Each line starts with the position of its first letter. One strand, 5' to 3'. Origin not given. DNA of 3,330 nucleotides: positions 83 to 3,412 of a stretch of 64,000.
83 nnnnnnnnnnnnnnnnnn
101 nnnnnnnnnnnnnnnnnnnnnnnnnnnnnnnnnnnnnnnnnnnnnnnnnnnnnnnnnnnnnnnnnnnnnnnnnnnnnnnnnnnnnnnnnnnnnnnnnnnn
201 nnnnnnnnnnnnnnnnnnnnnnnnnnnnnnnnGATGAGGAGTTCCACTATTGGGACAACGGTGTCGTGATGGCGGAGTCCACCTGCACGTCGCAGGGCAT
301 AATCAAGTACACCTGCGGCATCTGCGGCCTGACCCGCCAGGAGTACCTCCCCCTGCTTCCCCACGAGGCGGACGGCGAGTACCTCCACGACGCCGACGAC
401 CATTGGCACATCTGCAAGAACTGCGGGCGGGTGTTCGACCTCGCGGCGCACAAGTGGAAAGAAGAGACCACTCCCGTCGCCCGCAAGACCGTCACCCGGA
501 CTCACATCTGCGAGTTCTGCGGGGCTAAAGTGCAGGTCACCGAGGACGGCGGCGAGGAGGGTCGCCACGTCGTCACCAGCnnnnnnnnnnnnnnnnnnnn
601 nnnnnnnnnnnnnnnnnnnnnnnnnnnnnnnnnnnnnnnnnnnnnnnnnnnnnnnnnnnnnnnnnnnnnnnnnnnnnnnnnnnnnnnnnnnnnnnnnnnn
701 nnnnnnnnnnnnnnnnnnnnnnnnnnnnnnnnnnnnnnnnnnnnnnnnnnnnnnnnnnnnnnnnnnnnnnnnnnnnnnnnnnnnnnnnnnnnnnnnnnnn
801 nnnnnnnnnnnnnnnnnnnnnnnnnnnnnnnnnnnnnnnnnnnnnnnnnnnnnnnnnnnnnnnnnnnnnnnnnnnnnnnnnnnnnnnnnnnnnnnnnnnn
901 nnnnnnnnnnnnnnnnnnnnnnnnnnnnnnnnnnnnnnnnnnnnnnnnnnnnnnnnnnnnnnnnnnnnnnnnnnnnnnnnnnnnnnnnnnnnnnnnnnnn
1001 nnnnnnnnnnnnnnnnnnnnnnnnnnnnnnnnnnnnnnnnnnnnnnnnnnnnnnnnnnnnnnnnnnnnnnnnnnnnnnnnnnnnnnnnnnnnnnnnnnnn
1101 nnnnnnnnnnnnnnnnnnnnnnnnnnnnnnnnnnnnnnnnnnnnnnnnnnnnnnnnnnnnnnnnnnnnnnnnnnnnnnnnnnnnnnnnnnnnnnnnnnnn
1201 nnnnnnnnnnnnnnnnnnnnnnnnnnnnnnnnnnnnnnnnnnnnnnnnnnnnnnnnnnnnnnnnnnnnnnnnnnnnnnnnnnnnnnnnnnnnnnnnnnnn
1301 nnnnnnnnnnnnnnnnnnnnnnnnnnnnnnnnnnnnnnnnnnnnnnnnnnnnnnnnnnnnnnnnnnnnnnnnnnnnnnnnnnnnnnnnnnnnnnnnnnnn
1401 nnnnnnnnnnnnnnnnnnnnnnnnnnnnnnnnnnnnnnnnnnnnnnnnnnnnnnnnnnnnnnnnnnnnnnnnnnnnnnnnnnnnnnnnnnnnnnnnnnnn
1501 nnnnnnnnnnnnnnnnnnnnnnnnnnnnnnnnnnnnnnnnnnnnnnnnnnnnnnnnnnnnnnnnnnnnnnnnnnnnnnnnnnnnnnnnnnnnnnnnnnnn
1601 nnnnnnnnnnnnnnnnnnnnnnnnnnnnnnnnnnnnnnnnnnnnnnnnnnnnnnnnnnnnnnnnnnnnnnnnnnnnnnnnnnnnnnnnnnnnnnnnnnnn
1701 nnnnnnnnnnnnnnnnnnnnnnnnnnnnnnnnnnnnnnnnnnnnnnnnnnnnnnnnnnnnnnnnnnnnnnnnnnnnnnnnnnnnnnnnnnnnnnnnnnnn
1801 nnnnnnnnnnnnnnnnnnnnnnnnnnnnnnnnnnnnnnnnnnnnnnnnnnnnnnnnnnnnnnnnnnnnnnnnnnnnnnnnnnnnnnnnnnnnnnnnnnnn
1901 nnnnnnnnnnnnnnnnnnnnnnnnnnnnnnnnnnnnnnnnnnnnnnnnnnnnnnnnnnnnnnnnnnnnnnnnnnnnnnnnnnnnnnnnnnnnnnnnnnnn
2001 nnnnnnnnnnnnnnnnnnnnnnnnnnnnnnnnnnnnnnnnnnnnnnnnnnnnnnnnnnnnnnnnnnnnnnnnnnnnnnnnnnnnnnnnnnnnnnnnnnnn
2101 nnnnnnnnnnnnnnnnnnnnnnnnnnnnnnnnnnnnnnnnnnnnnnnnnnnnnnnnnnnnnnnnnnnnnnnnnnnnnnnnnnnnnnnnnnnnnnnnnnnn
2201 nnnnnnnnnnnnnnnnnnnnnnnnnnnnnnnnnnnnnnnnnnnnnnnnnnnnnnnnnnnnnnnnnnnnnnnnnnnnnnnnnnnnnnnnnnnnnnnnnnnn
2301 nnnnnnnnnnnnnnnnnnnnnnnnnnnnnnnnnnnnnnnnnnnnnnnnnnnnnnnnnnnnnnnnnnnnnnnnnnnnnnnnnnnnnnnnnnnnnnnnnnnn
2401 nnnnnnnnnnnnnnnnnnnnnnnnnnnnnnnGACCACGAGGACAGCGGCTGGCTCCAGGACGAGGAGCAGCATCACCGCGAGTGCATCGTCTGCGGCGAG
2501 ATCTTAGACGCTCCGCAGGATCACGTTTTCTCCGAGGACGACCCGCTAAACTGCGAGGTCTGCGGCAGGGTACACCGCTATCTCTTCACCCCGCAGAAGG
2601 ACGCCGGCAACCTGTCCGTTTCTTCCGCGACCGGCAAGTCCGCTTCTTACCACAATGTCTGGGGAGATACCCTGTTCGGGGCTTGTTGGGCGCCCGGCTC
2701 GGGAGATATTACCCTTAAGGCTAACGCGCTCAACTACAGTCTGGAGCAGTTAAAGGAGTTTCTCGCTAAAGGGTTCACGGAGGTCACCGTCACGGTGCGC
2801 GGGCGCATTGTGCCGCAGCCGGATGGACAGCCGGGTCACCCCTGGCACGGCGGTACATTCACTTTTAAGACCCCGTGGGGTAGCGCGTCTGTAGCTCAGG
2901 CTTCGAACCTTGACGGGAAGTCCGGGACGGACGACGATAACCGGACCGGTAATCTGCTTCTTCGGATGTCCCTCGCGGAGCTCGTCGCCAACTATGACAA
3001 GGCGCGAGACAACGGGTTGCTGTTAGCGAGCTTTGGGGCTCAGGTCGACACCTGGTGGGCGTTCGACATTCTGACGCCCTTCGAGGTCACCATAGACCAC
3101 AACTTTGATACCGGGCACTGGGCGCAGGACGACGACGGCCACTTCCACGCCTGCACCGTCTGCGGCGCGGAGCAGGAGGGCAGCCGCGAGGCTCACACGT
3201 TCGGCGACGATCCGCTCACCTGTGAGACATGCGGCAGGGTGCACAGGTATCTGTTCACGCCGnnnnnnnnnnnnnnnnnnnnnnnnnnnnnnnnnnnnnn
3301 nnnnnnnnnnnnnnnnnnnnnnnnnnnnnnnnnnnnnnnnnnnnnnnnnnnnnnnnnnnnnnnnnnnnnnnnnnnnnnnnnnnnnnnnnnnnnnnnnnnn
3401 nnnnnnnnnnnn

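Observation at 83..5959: Anchored protein of about 1958 aa built from 8 copies of an unassigned ~170 aa domain alternating with extracytoplasmic His/Cys double-CxxC knuckles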

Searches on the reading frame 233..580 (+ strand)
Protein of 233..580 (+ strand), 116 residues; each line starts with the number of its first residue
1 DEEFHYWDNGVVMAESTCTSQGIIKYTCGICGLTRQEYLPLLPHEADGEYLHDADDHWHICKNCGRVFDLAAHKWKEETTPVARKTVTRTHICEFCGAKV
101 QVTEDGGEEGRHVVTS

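Call 35: search_protein_families(library=pfam, proteins=[window:233-580:+], max_evalue=0.1)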
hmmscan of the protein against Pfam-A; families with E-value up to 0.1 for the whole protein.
window:233-580:+ (116 aa): 6 families
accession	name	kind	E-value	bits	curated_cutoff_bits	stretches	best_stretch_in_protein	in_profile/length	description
PF08271.17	Zn_Ribbon_TF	-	4.6e-05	23.3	29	0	51-68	12-29/43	TFIIB zinc-binding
PF18868.7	zf-C2H2_3rep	-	0.00041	21.5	30.8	0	83-107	94-118/126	Zinc finger C2H2-type, 3 repeats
PF23447.1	DUF7128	-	0.03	14.7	25.7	0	55-70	9-24/44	Domain of unknown function (DUF7128)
PF06397.17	Desulfoferrod_N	-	0.03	14.4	23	1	93-107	9-23/36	Desulfoferrodoxin, N-terminal domain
PF01475.25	FUR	-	0.06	13.9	23.1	0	53-89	75-112/121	Ferric uptake regulator family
PF05191.20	ADK_lid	-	0.062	13.6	26.6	0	60-70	3-13/36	Adenylate kinase, active site lid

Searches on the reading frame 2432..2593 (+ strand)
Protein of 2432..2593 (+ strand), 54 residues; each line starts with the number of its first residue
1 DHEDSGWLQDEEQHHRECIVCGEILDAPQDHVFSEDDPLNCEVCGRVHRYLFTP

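Call 47: search_solved_structures(query=A3, max_evalue=10, show_alignments=3)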
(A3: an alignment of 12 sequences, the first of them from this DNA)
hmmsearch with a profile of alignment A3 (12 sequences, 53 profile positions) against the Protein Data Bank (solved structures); distinct sequences matched with E-value up to 10: 54.
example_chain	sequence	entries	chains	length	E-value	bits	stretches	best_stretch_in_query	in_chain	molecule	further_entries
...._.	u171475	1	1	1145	1e-05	28.6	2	2-35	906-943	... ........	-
1spw_A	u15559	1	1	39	0.0027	20.8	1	18-45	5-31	Rubredoxin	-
6nw1_A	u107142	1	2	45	0.0051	19.9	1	18-45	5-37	Rubredoxin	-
1e8j_A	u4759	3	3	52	0.01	18.9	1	18-29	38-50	RUBREDOXIN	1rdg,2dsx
6nw0_A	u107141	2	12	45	0.012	18.7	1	18-45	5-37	Rubredoxin | Rubredoxin-1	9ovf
6rxn_A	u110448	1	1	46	0.014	18.4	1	18-45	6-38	RUBREDOXIN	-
2kmk_A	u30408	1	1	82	0.015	18.4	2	19-45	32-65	Zinc finger protein Gfi-1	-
2yt9_A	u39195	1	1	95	0.034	17.2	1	18-44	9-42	zinc finger-containing protein 1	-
1iu5_A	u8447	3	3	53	0.046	16.8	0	18-29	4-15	rubredoxin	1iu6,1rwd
1brf_A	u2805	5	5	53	0.051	16.7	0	18-29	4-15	PROTEIN (RUBREDOXIN) | RUBREDOXIN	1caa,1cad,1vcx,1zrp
1bq8_A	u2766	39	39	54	0.053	16.6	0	18-29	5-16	PROTEIN (RUBREDOXIN) | Rubredoxin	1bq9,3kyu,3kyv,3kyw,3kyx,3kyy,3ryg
2cot_A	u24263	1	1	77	0.066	16.3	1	6-45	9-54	Zinc finger protein 435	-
1rdv_A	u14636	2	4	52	0.083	16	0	18-28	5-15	RUBREDOXIN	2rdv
1rb9_A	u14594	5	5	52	0.084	16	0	18-28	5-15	RUBREDOXIN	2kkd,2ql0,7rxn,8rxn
9zdh_A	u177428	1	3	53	0.12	15.6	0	19-30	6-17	Rubredoxin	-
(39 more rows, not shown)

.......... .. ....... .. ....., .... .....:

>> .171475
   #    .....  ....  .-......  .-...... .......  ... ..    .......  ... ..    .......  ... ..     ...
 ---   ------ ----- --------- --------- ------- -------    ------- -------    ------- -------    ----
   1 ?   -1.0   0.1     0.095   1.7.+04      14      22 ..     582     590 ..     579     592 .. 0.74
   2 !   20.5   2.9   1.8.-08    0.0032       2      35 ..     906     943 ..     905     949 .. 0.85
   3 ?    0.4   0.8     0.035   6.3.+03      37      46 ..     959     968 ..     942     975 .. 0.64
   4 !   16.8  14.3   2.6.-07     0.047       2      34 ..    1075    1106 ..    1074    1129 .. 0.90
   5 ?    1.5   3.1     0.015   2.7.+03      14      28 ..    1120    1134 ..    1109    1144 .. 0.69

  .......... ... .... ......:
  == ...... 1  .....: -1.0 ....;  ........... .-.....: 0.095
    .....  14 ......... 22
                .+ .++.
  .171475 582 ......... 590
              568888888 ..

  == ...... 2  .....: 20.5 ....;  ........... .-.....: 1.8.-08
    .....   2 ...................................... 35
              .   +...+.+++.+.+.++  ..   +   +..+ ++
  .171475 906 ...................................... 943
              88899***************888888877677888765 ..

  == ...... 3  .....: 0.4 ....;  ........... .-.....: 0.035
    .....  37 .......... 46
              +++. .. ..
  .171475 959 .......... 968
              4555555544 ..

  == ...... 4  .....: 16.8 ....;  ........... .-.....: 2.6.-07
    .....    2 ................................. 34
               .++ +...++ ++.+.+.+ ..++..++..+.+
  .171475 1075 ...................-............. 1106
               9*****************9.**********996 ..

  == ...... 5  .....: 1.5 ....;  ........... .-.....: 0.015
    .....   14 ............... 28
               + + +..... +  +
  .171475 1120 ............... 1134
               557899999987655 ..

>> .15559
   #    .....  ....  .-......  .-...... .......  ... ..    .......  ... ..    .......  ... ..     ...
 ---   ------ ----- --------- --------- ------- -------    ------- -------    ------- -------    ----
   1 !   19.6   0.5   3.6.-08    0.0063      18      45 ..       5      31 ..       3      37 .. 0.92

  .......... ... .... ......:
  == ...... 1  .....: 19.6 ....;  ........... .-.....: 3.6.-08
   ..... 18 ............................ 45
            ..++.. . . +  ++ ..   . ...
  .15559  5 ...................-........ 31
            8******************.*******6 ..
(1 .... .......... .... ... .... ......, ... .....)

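Call 48: find_homologous_proteins(query=A3, max_evalue=0.001)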
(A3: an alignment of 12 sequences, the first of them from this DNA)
Query A3 (12 sequences): 50 candidates shared short words with the query, none scored E <= 0.001.

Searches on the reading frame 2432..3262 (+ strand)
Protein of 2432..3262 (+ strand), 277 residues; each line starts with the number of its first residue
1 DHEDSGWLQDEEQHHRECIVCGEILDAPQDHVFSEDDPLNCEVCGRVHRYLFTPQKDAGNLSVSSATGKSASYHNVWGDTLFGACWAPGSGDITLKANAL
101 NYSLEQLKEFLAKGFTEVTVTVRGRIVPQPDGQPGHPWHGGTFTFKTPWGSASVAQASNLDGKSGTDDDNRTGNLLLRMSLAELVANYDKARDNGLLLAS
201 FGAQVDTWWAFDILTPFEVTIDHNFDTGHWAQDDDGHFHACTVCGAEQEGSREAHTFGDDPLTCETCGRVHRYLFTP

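Call 36: predict_structure(alignment_id=A2)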
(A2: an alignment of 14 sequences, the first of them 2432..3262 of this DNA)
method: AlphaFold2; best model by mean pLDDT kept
length: 277 residues; sequences in the alignment: 14
mean_pLDDT: 86.6   pTM: 0.80
mean pLDDT of the five models: 86.6, 85.4, 83.4, 83.1, 79.9
residues with pLDDT >= 90: 126; 70-90: 127; 50-70: 21; < 50: 3
segments of 3 or more residues with pLDDT < 50: 161-163
pLDDT, mean of each block of 10 residues (from residue 1): 76 85 85 80 88 93 91 81 92 95 96 92 88 65 94 87 57 93 97 96 89 96 82 89 85 91 89 72
secondary structure, 60 per line:
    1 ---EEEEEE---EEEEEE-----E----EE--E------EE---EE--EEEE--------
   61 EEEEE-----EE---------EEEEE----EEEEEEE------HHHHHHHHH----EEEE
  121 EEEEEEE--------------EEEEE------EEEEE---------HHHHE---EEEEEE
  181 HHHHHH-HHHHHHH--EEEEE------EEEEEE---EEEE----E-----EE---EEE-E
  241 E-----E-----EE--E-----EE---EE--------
elements in order: E4-9 E13-18 E49-52 E61-65 E82-86 E91-97 H104-112 E117-127 E142-146 E153-157 H167-170 E175-180 H181-186 H188-194 E197-201 E208-213 E217-220 E236-238

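Call 38: fold_search(model_id=the predicted structure, library=pdb)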
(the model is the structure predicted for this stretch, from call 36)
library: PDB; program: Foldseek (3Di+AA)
matches with E <= 10: 1277; with E <= 0.001: 1
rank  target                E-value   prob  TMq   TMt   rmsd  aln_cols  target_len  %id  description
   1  6qfo                  3.6e-04  0.99  0.29  0.08  12.3       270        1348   10  EngBF DARPin Fusion 9b 3G124 (released 2019-11-06)
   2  4c7w_B                1.1e-02  0.57  0.19  0.16  13.0       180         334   10  Crystal structure of Mouse Hepatitis virus strain S Hemagglutinin- esterase in complex with 4-O-acetylated sialic acid (released 2013-10-16)
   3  5z06_B                1.6e-02  0.51  0.25  0.12  16.6       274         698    8  Crystal structure of beta-1,2-glucanase from Parabacteroides distasonis (released 2018-05-30)
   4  8v7o_A                1.7e-02  0.66  0.23  0.15   9.9       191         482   14  Fab fragment of human mAb #58 in complex with computationally optimized broadly reactive H1 influenza hemagglutinin X6 (released 2024-04-10)
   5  1umi_A                2.1e-02  0.77  0.28  0.37   9.5       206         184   11  Structural basis of sugar-recognizing ubiquitin ligase (released 2004-04-06)
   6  6ul4_A                2.1e-02  0.54  0.25  0.18  19.8       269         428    7  Crystal structure of BoNT/B receptor-binding domain in complex with VHH JLO-G11 (released 2020-03-04)
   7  4isq_B                2.2e-02  0.47  0.26  0.19  19.5       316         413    8  Binding domain of Botulinum neurotoxin DC in complex with human synaptotagmin I (released 2013-08-14)
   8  5vid_E                2.3e-02  0.66  0.25  0.18  10.2       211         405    9  Receptor binding domain of BoNT/B in complex with mini-protein binder Bot.0671.2 (released 2017-09-20)
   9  5z06_A                2.6e-02  0.54  0.26  0.13  15.6       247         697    8  Crystal structure of beta-1,2-glucanase from Parabacteroides distasonis (released 2018-05-30)
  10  6fyt_A                2.6e-02  0.38  0.21  0.19  12.7       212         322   13  Structure of H1 (A/solomon Islands/3/06) Influenza Hemagglutinin in complex with SD38 (released 2018-11-07)
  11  4zxn                  2.9e-02  0.80  0.25  0.20   9.4       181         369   10  Crystal structure of rat coronavirus strain New-Jersey Hemagglutinin-Esterase (released 2016-05-11)
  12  5vmr_A                3.1e-02  0.66  0.28  0.20   8.9       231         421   11  Receptor binding domain of BoNT/B in complex with mini-protein binder Bot.2110.4 (released 2017-09-20)
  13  5vid_D                3.1e-02  0.63  0.24  0.17  10.2       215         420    8  Receptor binding domain of BoNT/B in complex with mini-protein binder Bot.0671.2 (released 2017-09-20)
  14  6uht_A                3.1e-02  0.57  0.26  0.19  11.1       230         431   11  Crystal structure of BoNT/B receptor-binding domain in complex with VHH JLI-G10 (released 2020-03-04)
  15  9nr2_C                3.4e-02  0.47  0.23  0.21   9.6       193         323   11  Crystal structure of H5 hemagglutinin from the influenza virus A/black swan/Akita/1/2016 with LSTa (released 2025-04-23)
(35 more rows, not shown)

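Call 91: fold_search(model_id=the predicted structure, library=viral)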
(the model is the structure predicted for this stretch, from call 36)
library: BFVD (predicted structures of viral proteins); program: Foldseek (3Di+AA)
matches with E <= 10: 1013; with E <= 0.001: 1
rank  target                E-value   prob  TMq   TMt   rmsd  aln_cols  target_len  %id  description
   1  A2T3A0                3.3e-04  0.96  0.18  0.06  12.3       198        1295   11  dUTP diphosphatase [Dioscorea bacilliform virus]
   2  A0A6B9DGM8            1.4e-03  0.97  0.26  0.28   8.6       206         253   10  Polyprotein (Fragment) [Raspberry ringspot virus]
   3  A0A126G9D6            2.3e-03  0.38  0.17  0.16  23.7       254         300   11  (no name in the UniProt tables at hand)
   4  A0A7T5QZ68            3.6e-03  0.80  0.23  0.21  11.4       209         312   12  MP [Avocado betaflexivirus 1]
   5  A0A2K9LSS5            4.3e-03  0.95  0.28  0.31   8.5       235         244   11  Capsid [uncultured virus]
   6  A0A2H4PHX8            4.3e-03  0.77  0.24  0.16  13.9       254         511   14  (no name in the UniProt tables at hand)
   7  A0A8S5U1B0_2          4.5e-03  0.94  0.28  0.11  10.8       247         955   10  Minor structural protein 4 [Siphoviridae sp. cttuu15]
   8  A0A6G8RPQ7            4.5e-03  0.57  0.24  0.11  17.0       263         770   11  Tail fibers protein [Salmonella phage maane]
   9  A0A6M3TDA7            4.7e-03  0.93  0.27  0.24   7.5       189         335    8  (no name in the UniProt tables at hand)
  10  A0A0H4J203            4.7e-03  0.84  0.29  0.14  10.6       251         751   10  SGNH hydrolase-type esterase domain-containing protein [Pseudoalteromonas phage H101]
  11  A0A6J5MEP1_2          5.0e-03  0.75  0.25  0.11  11.4       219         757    9  Uncharacterized protein [uncultured Caudovirales phage]
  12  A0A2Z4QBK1            5.9e-03  0.69  0.24  0.16  16.4       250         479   10  (no name in the UniProt tables at hand)
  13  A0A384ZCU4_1          5.9e-03  0.51  0.17  0.07  13.4       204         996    8  RNA-directed DNA polymerase [Taro bacilliform virus]
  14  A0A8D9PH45            6.2e-03  0.63  0.22  0.08  16.9       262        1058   13  Polyprotein [Trillium govanianum cheravirus]
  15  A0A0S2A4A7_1          6.2e-03  0.35  0.18  0.06  26.3       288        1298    8  RNA-directed DNA polymerase [Vaccinivirus cadovaccinii]
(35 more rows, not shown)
